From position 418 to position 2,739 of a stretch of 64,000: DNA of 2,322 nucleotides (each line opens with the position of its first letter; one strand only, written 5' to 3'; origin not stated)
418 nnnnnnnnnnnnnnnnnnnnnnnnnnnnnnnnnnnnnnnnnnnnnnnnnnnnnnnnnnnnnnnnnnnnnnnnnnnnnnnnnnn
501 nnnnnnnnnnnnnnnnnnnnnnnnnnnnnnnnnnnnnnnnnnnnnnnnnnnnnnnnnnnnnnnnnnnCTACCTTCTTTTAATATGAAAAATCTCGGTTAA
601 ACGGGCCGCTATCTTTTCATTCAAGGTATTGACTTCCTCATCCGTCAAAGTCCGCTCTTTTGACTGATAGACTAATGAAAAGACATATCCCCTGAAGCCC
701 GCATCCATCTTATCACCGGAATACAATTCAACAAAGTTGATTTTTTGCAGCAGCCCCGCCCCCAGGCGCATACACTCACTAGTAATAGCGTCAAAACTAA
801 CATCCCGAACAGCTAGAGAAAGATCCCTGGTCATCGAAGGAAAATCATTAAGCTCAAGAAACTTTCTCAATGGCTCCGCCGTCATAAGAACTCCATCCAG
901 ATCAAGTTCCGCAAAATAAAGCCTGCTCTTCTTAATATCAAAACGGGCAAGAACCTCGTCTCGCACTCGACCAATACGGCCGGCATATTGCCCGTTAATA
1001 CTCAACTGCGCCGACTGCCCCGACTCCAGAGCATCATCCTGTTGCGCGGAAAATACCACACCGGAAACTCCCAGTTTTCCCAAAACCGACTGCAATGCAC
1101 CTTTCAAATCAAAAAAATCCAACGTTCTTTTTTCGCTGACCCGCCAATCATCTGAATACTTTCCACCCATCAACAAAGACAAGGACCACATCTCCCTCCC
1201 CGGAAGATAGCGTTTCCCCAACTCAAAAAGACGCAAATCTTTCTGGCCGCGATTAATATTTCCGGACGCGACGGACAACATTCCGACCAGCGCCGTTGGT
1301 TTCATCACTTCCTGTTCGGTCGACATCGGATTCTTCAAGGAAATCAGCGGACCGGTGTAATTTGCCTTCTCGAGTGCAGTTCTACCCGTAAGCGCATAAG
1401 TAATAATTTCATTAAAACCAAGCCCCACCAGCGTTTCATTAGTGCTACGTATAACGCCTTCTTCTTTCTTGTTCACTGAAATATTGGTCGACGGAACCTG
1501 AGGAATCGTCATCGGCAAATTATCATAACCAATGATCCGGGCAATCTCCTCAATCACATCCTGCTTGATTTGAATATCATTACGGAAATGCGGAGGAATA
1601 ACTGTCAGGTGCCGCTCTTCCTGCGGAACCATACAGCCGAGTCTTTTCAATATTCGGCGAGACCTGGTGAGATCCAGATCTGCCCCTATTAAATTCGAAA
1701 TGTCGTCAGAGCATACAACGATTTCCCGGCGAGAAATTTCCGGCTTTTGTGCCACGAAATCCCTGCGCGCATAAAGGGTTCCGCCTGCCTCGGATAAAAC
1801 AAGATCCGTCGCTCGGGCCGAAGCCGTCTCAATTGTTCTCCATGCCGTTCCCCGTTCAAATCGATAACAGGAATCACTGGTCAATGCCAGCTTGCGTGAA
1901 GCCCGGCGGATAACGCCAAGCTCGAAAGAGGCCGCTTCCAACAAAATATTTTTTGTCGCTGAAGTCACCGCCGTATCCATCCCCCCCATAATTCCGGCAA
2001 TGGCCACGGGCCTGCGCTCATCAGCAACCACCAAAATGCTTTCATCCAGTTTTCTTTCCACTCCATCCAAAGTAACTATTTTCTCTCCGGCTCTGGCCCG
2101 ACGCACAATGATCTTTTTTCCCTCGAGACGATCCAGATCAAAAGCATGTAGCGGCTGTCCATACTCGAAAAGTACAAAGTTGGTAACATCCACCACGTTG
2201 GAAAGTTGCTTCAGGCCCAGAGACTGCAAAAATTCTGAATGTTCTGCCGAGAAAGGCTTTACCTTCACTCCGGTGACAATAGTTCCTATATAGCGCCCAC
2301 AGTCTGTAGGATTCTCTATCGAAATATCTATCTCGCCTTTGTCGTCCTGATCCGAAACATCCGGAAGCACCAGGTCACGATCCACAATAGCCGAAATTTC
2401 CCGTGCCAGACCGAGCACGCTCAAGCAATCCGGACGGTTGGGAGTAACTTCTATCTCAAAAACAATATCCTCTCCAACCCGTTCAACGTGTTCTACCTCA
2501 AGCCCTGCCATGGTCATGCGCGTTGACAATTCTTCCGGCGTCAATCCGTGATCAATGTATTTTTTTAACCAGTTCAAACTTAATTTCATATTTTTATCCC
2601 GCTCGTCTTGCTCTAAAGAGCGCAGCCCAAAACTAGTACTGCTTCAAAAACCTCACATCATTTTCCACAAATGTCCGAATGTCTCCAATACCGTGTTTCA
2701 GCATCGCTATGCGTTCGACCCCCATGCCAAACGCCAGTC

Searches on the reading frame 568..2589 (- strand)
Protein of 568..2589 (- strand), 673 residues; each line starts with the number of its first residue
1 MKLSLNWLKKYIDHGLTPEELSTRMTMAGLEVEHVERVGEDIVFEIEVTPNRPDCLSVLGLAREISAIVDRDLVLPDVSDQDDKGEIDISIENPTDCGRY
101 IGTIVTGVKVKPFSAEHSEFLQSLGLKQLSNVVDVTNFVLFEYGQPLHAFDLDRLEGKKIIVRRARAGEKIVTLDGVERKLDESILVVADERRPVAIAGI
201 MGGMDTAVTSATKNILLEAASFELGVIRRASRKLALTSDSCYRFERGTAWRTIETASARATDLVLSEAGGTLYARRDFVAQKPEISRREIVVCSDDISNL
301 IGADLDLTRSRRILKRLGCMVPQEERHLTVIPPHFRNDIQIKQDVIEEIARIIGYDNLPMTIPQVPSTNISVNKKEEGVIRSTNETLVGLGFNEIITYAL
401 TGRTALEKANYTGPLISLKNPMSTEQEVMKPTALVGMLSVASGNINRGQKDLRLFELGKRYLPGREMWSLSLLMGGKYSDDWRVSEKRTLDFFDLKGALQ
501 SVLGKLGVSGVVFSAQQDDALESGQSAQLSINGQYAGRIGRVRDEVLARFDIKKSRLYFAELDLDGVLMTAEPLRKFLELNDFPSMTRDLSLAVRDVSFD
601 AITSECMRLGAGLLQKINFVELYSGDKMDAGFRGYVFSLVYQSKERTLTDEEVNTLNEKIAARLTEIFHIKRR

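Call 61: find_encoding_contigs(protein=window:568-2589:-, flank=10000, max_places=3)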
Protein window:568-2589:- (673 aa): 13 contigs read that carry it; 3 places shown.
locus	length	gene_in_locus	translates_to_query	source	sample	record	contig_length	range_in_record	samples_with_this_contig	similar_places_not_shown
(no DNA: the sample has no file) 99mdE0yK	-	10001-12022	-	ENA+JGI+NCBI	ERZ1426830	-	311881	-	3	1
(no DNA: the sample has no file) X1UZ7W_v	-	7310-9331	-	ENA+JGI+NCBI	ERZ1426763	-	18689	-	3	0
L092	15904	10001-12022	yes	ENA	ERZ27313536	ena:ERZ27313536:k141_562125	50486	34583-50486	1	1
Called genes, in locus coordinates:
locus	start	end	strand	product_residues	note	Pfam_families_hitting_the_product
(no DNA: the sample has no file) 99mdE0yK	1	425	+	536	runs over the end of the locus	PF14849:YidC_periplas, PF02096:60KD_IMP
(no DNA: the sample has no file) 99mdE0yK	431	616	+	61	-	PF14804:Jag_N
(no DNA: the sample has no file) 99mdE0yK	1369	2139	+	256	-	PF00142:Fer4_NifH, PF01656:CbiA, PF02374:ArsA_ATPase (weak), PF06564:CBP_BcsQ, PF07015:VirC1 (faint), PF09140:MipZ, PF10609:ParA, PF13614:AAA_31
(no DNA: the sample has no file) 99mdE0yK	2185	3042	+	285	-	PF02195:ParB_N, PF17762:HTH_ParB, PF23552:ParB_C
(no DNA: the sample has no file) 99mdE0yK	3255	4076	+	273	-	PF03755:YicC-like_N, PF08340:YicC-like_C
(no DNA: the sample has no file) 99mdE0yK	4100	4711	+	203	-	PF00005:ABC_tran (weak), PF00625:Guanylate_kin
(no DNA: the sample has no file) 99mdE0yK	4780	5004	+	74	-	PF01192:RNA_pol_Rpb6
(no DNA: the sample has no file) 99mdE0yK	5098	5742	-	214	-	-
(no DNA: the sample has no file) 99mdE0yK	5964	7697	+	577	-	PF07973:tRNA_SAD, PF00587:tRNA-synt_2b, PF03129:HGTP_anticodon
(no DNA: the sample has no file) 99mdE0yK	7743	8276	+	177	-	PF05198:IF3_N, PF00707:IF3_C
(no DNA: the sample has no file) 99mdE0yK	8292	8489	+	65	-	PF01632:Ribosomal_L35p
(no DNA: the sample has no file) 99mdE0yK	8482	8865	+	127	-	PF00453:Ribosomal_L20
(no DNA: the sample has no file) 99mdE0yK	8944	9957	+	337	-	PF02912:Phe_tRNA-synt_N, PF01409:tRNA-synt_2d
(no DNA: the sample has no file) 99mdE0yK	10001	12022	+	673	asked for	PF03483:B3_4, PF03484:B5, PF17759:tRNA_synthFbeta, PF03147:FDX-ACB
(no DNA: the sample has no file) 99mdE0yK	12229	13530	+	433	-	PF05496:RuvB_N, PF01078:Mg_chelatase (faint), PF00004:AAA, PF07728:AAA_5 (faint), PF13173:AAA_14 (weak), PF16193:AAA_assoc_2, PF12002:MgsA_C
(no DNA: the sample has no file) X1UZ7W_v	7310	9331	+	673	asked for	PF03483:B3_4, PF03484:B5, PF17759:tRNA_synthFbeta, PF03147:FDX-ACB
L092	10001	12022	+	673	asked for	PF03483:B3_4, PF03484:B5, PF17759:tRNA_synthFbeta, PF03147:FDX-ACB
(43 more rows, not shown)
